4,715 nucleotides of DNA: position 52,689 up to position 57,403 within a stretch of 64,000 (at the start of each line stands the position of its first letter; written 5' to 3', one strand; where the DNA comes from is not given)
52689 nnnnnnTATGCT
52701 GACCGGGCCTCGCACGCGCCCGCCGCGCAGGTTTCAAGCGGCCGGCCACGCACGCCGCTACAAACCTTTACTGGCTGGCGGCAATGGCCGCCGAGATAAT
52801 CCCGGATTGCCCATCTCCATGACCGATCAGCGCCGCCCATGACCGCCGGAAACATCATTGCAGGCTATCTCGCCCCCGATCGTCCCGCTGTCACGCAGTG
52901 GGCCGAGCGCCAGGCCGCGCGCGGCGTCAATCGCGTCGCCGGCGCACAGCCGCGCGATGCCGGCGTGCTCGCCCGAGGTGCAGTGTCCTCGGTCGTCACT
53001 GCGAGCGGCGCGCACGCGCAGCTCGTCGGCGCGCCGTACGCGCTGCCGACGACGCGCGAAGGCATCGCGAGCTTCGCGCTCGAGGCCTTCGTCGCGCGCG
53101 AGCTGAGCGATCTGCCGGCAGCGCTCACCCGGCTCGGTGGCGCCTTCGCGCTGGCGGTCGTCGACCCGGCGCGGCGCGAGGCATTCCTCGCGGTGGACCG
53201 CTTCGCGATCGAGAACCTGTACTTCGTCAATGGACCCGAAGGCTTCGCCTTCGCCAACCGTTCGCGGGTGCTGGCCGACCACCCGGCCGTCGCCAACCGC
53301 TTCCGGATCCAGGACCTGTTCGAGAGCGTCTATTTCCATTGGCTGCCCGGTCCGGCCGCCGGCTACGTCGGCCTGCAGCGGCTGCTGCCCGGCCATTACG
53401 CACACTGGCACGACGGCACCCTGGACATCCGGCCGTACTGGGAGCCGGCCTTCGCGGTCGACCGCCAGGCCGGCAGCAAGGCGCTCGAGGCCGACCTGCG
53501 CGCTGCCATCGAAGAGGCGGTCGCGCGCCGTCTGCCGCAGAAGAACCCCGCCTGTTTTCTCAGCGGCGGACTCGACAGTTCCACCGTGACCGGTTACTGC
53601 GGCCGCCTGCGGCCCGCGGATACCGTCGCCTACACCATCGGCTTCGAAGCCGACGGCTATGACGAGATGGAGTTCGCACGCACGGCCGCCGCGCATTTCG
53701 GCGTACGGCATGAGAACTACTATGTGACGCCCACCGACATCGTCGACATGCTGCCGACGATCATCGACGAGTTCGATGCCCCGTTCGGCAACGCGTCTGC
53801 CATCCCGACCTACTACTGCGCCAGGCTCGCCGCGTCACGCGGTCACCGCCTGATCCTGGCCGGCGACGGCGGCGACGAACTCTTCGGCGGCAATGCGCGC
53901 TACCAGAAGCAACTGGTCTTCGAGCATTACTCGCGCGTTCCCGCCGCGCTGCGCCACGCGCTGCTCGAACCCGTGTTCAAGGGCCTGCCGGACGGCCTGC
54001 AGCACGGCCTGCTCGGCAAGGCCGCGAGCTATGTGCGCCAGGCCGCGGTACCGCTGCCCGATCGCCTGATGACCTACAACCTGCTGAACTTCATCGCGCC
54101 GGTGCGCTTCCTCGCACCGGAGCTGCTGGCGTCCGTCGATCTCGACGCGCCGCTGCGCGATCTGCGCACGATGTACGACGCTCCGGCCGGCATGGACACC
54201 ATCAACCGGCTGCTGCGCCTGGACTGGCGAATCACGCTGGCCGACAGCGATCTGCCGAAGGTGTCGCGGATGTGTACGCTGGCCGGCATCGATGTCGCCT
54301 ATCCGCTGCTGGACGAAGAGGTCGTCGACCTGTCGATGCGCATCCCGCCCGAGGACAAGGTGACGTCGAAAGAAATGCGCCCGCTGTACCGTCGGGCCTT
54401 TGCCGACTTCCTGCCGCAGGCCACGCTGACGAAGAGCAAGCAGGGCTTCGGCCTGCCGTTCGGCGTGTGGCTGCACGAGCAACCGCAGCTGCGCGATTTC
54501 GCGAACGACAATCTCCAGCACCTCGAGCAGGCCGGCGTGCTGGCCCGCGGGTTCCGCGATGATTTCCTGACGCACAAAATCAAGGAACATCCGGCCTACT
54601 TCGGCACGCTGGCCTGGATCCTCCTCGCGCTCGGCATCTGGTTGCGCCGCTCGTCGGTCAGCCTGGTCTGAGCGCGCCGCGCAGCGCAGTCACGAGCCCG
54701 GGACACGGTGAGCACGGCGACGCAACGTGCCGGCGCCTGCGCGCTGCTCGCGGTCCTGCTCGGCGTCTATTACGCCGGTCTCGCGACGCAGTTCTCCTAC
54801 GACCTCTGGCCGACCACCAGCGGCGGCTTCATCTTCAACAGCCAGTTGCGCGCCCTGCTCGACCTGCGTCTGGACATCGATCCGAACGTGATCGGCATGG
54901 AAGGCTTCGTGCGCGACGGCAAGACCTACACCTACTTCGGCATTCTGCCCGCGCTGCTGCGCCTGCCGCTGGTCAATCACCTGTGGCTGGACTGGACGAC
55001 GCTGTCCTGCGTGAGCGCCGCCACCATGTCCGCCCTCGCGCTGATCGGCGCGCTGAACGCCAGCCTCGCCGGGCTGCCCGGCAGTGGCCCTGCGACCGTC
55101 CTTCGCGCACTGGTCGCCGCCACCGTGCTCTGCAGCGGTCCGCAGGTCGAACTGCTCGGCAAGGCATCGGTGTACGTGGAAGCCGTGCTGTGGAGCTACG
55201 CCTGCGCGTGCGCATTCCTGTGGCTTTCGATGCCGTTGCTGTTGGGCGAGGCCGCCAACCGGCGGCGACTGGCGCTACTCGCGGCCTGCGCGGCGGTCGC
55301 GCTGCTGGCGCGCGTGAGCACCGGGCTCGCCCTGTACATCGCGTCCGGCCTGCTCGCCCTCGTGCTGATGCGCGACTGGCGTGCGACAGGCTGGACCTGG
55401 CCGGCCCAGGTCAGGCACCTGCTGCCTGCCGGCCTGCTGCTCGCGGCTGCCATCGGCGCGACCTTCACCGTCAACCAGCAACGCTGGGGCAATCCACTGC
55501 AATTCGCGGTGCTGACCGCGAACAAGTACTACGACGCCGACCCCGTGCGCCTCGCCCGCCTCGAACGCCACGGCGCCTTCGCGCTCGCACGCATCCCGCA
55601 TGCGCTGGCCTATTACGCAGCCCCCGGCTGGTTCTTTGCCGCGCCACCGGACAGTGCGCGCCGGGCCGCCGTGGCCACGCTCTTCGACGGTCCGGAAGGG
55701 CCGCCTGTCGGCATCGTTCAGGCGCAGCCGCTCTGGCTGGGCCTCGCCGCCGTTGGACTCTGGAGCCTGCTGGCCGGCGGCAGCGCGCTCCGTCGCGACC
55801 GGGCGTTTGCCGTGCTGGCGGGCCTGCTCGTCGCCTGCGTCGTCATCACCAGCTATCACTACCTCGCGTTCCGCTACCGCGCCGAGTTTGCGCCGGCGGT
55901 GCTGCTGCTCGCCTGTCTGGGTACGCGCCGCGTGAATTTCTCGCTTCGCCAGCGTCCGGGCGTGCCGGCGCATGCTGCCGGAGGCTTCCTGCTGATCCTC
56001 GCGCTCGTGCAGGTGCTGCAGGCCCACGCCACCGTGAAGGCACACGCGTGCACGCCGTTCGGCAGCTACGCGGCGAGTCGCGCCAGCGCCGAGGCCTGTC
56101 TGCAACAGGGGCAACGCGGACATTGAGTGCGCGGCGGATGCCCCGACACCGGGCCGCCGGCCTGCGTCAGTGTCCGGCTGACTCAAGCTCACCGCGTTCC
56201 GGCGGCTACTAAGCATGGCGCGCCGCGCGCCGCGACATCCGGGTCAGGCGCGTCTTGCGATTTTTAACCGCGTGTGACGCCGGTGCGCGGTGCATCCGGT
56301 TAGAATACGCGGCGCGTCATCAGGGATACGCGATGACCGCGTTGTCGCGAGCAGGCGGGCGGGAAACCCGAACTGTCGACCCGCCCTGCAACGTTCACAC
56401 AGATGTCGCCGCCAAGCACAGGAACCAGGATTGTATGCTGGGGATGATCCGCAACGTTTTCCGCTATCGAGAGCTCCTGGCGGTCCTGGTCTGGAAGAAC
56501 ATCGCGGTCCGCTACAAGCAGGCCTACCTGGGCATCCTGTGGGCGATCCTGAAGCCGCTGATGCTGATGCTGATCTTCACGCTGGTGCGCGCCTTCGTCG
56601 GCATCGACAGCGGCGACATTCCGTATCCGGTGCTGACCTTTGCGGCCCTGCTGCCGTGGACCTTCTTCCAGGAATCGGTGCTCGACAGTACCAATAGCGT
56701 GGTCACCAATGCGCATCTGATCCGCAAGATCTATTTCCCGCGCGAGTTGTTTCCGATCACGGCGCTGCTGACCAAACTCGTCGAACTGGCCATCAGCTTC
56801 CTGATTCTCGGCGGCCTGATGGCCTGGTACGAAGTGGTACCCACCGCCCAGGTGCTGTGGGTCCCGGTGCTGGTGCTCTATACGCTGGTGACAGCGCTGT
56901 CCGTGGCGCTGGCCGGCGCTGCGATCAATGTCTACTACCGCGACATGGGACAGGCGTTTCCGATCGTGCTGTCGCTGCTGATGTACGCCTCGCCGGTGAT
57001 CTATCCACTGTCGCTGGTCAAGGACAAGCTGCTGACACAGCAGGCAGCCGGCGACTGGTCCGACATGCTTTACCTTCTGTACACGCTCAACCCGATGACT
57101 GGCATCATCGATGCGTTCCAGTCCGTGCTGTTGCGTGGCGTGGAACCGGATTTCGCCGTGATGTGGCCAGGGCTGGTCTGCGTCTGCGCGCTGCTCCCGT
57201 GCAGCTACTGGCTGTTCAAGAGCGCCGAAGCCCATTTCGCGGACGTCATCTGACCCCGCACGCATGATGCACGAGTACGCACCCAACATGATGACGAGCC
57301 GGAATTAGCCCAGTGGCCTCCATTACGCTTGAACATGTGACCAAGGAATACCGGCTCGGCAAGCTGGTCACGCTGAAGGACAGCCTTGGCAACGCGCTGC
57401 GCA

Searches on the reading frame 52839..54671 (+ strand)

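Call 22: search_protein_families(library=pfam, proteins=[window:52839-54671:+], max_evalue=0.00001)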
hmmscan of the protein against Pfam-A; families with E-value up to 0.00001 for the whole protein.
window:52839-54671:+ (610 aa): 2 families
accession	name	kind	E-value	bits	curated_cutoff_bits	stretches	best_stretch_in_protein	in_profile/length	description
PF00733.27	Asn_synthase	-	1.2e-71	242.7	21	1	220-603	2-354/354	Asparagine synthase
PF13537.11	GATase_7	-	2.2e-07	31.4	25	1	91-145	66-121/123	Glutamine amidotransferase domain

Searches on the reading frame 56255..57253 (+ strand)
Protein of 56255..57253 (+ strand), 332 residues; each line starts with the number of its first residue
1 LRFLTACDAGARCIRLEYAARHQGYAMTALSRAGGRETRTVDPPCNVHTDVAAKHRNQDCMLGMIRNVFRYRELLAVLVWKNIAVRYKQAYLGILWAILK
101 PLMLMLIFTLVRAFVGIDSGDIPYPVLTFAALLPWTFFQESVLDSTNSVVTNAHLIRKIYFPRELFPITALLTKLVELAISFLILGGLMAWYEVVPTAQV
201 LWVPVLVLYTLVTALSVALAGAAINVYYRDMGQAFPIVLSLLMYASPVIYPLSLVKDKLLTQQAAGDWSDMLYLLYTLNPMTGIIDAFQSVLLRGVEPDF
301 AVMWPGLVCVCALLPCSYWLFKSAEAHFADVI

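Call 22: search_protein_families(library=pfam, proteins=[window:56255-57253:+], max_evalue=0.00001)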
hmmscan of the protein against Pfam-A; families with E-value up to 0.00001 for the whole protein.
window:56255-57253:+ (332 aa): 1 family
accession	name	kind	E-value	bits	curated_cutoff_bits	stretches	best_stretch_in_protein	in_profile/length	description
PF01061.29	ABC2_membrane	-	3.7e-12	46.7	26.9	1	75-290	3-208/211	ABC-2 type transporter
